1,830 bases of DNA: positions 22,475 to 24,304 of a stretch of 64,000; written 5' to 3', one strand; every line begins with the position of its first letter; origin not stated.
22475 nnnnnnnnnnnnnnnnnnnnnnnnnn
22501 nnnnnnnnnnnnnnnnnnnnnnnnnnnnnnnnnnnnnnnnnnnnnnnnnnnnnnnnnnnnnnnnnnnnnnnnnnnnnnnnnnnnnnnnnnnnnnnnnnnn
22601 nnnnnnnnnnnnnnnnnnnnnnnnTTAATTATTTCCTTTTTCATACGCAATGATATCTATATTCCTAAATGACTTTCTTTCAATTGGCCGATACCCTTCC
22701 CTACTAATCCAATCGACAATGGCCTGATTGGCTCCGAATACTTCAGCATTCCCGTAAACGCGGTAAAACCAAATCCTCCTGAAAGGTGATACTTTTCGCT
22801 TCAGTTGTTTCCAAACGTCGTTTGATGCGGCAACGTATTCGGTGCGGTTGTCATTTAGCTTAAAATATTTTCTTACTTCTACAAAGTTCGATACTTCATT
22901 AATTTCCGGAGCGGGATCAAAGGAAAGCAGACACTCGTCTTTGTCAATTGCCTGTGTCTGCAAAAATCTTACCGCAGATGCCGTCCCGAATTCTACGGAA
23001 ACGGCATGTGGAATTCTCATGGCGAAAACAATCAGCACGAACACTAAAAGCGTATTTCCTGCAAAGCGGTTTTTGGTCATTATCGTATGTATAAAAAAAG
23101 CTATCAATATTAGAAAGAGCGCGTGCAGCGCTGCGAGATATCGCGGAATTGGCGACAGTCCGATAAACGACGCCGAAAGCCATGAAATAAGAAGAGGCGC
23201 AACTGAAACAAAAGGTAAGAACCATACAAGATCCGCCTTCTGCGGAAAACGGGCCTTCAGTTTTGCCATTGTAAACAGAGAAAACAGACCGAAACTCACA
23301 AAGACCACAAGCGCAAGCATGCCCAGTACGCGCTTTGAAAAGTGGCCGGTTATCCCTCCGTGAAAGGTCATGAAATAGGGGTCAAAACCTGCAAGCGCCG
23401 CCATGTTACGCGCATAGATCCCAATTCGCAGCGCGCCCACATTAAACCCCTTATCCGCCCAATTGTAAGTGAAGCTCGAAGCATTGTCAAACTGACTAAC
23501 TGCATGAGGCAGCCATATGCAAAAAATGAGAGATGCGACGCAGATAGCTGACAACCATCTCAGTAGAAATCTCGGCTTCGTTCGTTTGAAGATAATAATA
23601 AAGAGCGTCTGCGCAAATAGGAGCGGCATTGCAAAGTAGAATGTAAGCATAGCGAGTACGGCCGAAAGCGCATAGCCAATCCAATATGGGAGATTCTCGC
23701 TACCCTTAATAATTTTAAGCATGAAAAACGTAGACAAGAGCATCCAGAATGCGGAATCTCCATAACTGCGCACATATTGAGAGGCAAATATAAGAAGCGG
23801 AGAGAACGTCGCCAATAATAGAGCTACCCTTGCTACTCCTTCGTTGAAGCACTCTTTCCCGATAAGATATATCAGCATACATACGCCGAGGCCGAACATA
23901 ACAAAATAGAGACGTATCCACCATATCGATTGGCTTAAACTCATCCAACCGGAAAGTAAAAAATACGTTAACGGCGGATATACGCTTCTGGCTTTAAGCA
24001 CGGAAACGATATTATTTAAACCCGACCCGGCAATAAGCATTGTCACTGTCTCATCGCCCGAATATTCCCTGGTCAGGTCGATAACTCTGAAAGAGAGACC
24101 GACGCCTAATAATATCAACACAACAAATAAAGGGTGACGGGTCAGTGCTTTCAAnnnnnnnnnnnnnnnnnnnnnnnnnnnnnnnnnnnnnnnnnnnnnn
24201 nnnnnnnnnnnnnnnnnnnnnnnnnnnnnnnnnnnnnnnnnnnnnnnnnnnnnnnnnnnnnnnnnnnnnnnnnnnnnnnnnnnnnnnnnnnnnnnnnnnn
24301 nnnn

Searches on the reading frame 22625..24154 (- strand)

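Call 7: search_protein_families(library=pfam, proteins=[window:22625-24154:-], max_evalue=0.001)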
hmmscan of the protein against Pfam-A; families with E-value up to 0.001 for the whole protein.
window:22625-24154:- (509 aa): 1 family
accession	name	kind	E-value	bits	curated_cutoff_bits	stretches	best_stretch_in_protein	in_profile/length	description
PF13231.12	PMT_2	-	5.8e-11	43.3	26.1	1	60-213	3-155/160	Dolichyl-phosphate-mannose-protein mannosyltransferase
